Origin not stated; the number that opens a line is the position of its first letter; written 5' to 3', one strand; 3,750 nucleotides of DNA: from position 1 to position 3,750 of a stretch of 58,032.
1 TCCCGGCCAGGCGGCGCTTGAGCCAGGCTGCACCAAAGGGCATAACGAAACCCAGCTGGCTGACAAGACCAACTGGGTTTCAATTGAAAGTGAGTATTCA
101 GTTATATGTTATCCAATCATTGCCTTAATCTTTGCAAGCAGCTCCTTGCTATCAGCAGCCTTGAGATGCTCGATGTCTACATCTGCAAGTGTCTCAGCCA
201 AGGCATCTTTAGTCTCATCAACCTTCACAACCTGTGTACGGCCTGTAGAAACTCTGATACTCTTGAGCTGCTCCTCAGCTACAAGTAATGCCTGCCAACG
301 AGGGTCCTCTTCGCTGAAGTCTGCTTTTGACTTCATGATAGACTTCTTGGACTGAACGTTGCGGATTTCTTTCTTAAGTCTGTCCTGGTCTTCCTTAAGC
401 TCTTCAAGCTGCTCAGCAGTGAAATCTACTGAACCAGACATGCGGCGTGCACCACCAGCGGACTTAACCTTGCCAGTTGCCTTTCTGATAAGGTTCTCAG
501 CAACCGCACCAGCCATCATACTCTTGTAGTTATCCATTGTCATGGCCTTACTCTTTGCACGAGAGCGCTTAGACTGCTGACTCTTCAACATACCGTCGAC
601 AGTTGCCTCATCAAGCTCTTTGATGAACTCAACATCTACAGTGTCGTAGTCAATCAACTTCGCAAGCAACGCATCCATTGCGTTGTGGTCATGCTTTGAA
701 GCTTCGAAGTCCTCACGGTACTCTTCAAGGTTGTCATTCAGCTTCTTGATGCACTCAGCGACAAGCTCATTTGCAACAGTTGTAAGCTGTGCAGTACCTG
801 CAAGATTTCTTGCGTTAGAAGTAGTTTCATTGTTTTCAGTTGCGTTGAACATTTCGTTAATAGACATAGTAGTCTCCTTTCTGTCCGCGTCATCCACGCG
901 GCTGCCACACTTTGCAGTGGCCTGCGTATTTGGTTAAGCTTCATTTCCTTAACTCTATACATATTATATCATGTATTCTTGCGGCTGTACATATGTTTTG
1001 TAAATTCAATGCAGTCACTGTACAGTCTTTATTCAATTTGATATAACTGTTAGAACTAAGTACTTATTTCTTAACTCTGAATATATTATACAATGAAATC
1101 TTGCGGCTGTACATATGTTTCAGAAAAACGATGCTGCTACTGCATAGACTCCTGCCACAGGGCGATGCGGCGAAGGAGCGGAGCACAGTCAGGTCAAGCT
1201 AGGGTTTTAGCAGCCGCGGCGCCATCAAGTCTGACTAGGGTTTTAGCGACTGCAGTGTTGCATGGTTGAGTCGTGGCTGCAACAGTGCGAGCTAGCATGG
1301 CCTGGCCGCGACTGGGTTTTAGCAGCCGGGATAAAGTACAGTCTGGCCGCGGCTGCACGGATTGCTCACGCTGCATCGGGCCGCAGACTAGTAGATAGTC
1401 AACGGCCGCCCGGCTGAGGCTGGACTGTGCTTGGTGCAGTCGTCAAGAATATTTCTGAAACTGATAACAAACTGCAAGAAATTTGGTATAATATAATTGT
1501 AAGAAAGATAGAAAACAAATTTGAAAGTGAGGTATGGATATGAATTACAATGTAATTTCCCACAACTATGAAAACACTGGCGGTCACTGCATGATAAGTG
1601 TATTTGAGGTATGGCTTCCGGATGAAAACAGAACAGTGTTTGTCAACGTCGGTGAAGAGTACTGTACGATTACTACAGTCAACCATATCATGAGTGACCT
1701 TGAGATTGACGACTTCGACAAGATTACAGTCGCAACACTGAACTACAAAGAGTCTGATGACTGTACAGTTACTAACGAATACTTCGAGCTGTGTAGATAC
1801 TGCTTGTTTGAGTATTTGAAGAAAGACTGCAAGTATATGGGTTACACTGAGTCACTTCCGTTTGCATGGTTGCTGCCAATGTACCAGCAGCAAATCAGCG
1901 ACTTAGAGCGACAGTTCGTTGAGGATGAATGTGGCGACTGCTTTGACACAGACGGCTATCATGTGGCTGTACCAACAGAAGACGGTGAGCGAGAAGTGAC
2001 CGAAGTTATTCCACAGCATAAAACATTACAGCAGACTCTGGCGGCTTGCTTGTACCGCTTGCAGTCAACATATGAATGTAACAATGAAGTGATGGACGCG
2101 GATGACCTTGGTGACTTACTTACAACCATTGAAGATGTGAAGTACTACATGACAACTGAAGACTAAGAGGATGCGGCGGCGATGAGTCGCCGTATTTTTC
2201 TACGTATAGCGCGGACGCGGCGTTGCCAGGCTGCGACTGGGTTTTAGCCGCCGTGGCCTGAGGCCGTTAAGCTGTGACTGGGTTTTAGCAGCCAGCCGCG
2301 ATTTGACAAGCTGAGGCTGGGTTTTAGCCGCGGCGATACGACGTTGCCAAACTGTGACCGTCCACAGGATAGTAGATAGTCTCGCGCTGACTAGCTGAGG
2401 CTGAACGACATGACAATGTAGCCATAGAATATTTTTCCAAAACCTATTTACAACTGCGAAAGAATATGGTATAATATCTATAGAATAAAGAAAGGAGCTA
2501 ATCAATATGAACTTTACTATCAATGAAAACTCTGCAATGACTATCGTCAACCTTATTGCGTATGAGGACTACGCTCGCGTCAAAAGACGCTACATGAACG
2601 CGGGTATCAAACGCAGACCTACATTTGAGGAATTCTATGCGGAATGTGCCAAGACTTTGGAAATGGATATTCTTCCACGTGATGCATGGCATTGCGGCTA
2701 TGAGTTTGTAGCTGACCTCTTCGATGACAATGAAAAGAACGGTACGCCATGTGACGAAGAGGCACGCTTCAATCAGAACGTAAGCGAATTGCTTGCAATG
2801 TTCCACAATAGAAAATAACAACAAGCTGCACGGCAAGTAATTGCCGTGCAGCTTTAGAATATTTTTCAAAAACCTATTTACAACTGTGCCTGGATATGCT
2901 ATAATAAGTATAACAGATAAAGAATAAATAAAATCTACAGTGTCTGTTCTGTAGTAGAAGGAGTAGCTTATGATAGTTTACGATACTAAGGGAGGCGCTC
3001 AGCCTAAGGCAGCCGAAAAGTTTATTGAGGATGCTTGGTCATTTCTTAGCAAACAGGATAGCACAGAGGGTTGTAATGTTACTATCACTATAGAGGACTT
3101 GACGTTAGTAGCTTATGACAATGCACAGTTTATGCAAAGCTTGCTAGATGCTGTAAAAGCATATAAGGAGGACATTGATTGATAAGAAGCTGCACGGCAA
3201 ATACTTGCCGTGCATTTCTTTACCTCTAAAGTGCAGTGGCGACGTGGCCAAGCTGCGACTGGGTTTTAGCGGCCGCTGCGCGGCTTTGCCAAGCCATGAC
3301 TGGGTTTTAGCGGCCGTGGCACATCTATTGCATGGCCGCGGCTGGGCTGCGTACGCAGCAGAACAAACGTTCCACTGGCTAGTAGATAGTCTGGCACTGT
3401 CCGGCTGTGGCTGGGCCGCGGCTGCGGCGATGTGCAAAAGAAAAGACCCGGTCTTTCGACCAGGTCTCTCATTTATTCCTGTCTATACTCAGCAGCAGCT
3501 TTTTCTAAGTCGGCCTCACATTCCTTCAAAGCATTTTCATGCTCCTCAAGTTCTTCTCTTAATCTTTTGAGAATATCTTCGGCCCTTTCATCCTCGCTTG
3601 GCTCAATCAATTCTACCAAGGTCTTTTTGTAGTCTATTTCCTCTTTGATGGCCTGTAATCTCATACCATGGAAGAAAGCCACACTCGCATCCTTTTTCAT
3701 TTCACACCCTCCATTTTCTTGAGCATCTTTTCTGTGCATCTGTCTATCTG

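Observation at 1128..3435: Three homologous GC-rich, ORF-free modules built on an exact 10-mer (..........) punctuate the early-gene array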

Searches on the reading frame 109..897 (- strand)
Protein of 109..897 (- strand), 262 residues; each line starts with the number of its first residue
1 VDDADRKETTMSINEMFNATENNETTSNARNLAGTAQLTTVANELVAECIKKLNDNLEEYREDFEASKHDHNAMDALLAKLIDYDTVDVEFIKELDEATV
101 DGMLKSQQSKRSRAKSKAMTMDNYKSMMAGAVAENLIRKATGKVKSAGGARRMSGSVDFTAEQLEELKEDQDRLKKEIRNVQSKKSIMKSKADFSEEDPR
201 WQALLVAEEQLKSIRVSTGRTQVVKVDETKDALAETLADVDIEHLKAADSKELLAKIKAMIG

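Call 30: search_protein_families(library=pfam, proteins=[window:109-897:-], max_evalue=0.01)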
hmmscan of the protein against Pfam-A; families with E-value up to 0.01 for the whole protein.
window:109-897:- (262 aa): 0 families

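Call 31: search_protein_families(library=phrogs, proteins=[window:109-897:-], max_evalue=0.01)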
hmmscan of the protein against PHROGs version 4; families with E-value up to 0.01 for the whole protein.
window:109-897:- (262 aa): 0 families

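Call 36: search_solved_structures(query=window:112-867:-, max_evalue=1)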
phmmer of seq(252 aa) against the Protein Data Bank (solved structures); distinct sequences matched with E-value up to 1: 4.
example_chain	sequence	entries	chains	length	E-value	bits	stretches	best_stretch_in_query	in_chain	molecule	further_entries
1r2f_A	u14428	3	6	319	0.25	14.5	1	163-234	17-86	PROTEIN (RIBONUCLEOTIDE REDUCTASE R2) | RIBONUCLEOSIDE-DIPHOSPHATE REDUCTASE 2 BETA SUBUNIT | PROTEIN (RIBONUCLEOSIDE-DIPHOSPHATE REDUCTASE SMALL CHAIN)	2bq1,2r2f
7wap_B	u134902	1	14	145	0.7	13.1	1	82-140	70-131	Mevo lectin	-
7bt8_B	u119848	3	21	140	0.76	13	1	82-139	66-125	lectin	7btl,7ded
7bsb_B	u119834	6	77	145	0.81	12.9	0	82-139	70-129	lectin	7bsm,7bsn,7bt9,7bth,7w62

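Call 50: find_homologous_proteins(query=window:112-867:-, max_evalue=0.001)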
Query seq(252 aa) (252 aa): 1576 proteins with E <= 0.001 among 2690 candidates; the best 120 are listed.
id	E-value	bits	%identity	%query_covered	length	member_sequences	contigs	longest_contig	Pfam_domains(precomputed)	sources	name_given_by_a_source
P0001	3.8e-143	493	95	100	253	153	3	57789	-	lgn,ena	-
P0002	1.7e-140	484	93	99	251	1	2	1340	-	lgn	-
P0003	5.8e-140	482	92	99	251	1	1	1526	-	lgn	-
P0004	9.3e-140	482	91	100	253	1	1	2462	-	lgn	-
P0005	1.4e-139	481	93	99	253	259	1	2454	-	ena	-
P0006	5.3e-139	479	92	100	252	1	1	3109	-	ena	-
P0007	6.7e-139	479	96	100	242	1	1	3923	-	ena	-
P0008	2.1e-138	477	92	100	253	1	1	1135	-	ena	-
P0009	2.8e-137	473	91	100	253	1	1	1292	-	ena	-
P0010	4.1e-137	473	91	100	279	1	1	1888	-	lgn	-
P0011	4.5e-137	473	92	100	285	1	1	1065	-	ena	-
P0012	1.0e-136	472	90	100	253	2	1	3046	-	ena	-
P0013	1.8e-136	471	92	99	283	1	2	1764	-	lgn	-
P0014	2.6e-136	470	91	99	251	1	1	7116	-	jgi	jgi:hypothetical protein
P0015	3.6e-136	470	92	99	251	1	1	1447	-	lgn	-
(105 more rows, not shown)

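Call 57: predict_structure(alignment_id=A3)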
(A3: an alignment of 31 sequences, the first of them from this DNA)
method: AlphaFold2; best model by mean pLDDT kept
length: 252 residues; sequences in the alignment: 31
mean_pLDDT: 76.8   pTM: 0.50
mean pLDDT of the five models: 76.8, 76.8, 75.7, 73.9, 73.5
residues with pLDDT >= 90: 69; 70-90: 115; 50-70: 28; < 50: 40
segments of 3 or more residues with pLDDT < 50: 1-14, 137-149, 206-218
pLDDT, mean of each block of 10 residues (from residue 1): 46 58 87 94 93 92 93 91 87 89 88 93 93 60 41 68 81 86 83 81 54 42 71 75 77 60
secondary structure, 60 per line:
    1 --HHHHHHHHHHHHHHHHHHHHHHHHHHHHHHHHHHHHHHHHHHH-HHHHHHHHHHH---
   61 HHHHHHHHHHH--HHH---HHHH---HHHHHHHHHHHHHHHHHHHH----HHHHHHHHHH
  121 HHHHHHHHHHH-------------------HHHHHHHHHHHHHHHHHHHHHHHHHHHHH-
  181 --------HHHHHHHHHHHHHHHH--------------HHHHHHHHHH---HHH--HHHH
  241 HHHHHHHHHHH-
elements in order: H3-45 H47-57 H61-71 H80-83 H87-106 H111-131 H151-179 H189-204 H219-228 H237-251

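Call 63: fold_search(model_id=the predicted structure, library=pdb)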
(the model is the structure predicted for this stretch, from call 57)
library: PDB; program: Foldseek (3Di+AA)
matches with E <= 10: 98; with E <= 0.001: 0
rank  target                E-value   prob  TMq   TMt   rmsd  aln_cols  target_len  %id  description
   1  4tql_B                1.3e+00  0.15  0.19  0.21  23.9       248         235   15  Computationally designed three helix bundle (released 2014-10-15)
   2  6s37_A                1.5e+00  0.18  0.18  0.28  10.0       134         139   17  Ligand binding domain of the P. putida receptor PcaY_PP in complex with salicylic acid (released 2020-10-21)
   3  8bhf_n1               1.6e+00  0.09  0.17  0.17  23.0       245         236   13  Cryo-EM structure of stalled rabbit 80S ribosomes in complex with human CCR4-NOT and CNOT4 (released 2023-09-06)
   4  4tql_A                1.9e+00  0.12  0.19  0.21  23.9       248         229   15  Computationally designed three helix bundle (released 2014-10-15)
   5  3k3u_A                2.0e+00  0.11  0.17  0.27  14.7       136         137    9  The V59W mutation blocks the distal pocket of the hemoglobin dehaloperoxidase from Amphitrite ornata (released 2010-11-03)
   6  5fi0_A                2.4e+00  0.06  0.17  0.15  18.6       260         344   12  Crystal Structure of the P-Rex1 DH/PH tandem in complex with Rac1 (released 2016-04-20)
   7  2l6j_MODEL_1_A        2.8e+00  0.11  0.16  0.33  13.8       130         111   11  Tah1 complexed by MEEVD (released 2011-12-28)
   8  6s1a_B                3.0e+00  0.11  0.18  0.29  10.6       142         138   13  Ligand binding domain of the P. putida receptor PcaY_PP (released 2020-10-21)
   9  6s3b_B                3.0e+00  0.10  0.17  0.28  10.6       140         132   14  Ligand binding domain of the P. putida receptor PcaY_PP in complex with benzoate (released 2020-10-21)
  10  1or4_B                3.0e+00  0.08  0.14  0.20  12.6       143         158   11  Crystal Structure of HemAT sensor domain from B.subtilis in the cyano-liganded form (released 2003-09-23)
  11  2qfn_A                3.5e+00  0.08  0.16  0.26  14.4       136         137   10  X-ray Crystal Structure Analysis of the Binding Site in the Ferric and Oxyferrous Forms of the Recombinant Heme Dehalo (released 2008-05-20)
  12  5v5q_A                3.8e+00  0.08  0.17  0.26  14.4       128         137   11  Dehaloperoxidase B L9I mutant (released 2018-03-21)
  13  1xaw                  4.0e+00  0.10  0.12  0.23  15.3       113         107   19  crystal structure of the cytoplasmic distal C-terminal domain of occludin (released 2005-09-06)
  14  8r4l_A                4.0e+00  0.08  0.15  0.29  12.6       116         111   16  CSP1 M48L mutant without Iodide (released 2024-11-20)
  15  7zq9_L                4.0e+00  0.07  0.14  0.24  14.5       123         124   12  Dimeric PSI of Chlamydomonas reinhardtii at 2.74 A resolution (symmetry expanded) (released 2022-11-23)
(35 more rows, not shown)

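Call 64: fold_search(model_id=the predicted structure, library=viral)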
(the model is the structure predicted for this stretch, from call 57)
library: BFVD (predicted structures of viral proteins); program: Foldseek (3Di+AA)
matches with E <= 10: 168; with E <= 0.001: 1
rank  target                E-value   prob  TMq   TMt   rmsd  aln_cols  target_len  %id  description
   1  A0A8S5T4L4            7.5e-07  1.00  0.42  0.44  23.5       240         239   21  Uncharacterized protein [Siphoviridae sp. ctn8e14]
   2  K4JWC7                3.8e-01  0.33  0.18  0.28  12.4       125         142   18  Uncharacterized protein [Caulobacter phage CcrColossus]
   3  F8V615                4.4e-01  0.25  0.18  0.26  13.3       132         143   11  Putative replication factor C [Acanthamoeba polyphaga mimivirus]
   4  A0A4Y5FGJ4            7.4e-01  0.11  0.19  0.06  21.6       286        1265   12  Tape measure protein [Lactobacillus phage 3-521]
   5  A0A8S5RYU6            9.5e-01  0.23  0.20  0.35  11.4       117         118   12  Uncharacterized protein [Myoviridae sp. ctNQV2]
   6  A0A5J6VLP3            1.1e+00  0.21  0.18  0.22  13.1       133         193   12  Uncharacterized protein [Megaviridae environmental sample]
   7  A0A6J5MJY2            1.3e+00  0.08  0.16  0.19  18.0       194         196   12  Uncharacterized protein (Fragment) [uncultured Caudovirales phage]
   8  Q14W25                1.5e+00  0.08  0.15  0.14  23.9       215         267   14  ORF81 [Ranid herpesvirus 2]
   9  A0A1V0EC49            1.6e+00  0.14  0.19  0.29  11.5       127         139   13  (no name in the UniProt tables at hand)
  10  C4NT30                1.6e+00  0.09  0.15  0.21  11.0       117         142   15  dATP/dGTP diphosphohydrolase N-terminal domain-containing protein [Silicibacter phage DSS3phi2]
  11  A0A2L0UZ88            1.7e+00  0.04  0.12  0.05  24.8       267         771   11  Uncharacterized protein [Agrobacterium phage Atu_ph07]
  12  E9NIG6                1.7e+00  0.09  0.16  0.18  25.4       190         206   13  Uncharacterized protein [Enterobacter phage EcP1]
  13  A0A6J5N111            1.8e+00  0.09  0.20  0.08  18.5       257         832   16  Uncharacterized protein [uncultured Caudovirales phage]
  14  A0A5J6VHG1            1.8e+00  0.08  0.19  0.23  23.9       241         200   14  Uncharacterized protein [Megaviridae environmental sample]
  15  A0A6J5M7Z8            1.8e+00  0.06  0.17  0.08  21.2       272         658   14  EF-hand domain-containing protein [uncultured Caudovirales phage]
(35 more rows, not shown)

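Call 70: search_protein_families(library=ncbifam, proteins=[window:109-897:-], max_evalue=0.01)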
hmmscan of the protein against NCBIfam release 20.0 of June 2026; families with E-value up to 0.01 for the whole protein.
window:109-897:- (262 aa): 0 families

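Call 83: search_dna_similar(query=window:112-867:-, collection=phages, mode=protein, max_evalue=0.001, max_rows=20)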
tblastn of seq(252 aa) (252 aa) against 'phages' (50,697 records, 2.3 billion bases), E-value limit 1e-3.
No match.

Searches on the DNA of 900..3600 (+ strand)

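Call 8: search_dna_similar(query=window:1100-3500:+, collection=phages, mode=distant, max_rows=30)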
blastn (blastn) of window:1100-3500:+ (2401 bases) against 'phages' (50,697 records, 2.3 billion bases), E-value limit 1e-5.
No match.

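Call 9: search_rna_families(source=window, start=900, end=3600, threshold=evalue, max_evalue=10)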
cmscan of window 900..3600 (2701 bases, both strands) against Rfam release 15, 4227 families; matches with E-value up to 10: 5.
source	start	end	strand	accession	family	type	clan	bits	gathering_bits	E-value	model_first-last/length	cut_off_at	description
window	2791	2858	-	RF04348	Plastid-psbM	Cis-reg;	-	23.4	52.7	3.3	1-79/79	no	Plastid-psbM 3UTR RNA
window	2811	2867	+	RF00455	mir-15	Gene; miRNA;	CL00085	22.9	57.3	0.017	1-88/88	no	mir-15 microRNA precursor family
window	2692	2798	+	RF00973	mir-597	Gene; miRNA;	-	18.6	100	3.5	1-97/97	no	mir-597 microRNA precursor family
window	3434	3469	-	RF00489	ctRNA_p42d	Gene; antisense;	-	17.7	50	2.6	1-46/46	no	ctRNA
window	3435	3470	+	RF02621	BSnc120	Gene; sRNA;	-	15.6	114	9.5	36-70/88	no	Brucella sRNA 120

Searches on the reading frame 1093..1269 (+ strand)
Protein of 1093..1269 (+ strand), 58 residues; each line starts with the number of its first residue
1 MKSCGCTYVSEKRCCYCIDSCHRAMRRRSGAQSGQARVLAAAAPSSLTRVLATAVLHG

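Call 44: search_protein_families(library=pfam, proteins=[window:1093-1269:+], max_evalue=1)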
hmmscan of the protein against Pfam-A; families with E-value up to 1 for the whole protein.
window:1093-1269:+ (58 aa): 0 families

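Call 45: search_protein_families(library=phrogs, proteins=[window:1093-1269:+], max_evalue=1)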
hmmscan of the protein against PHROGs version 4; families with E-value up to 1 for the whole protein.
window:1093-1269:+ (58 aa): 0 families
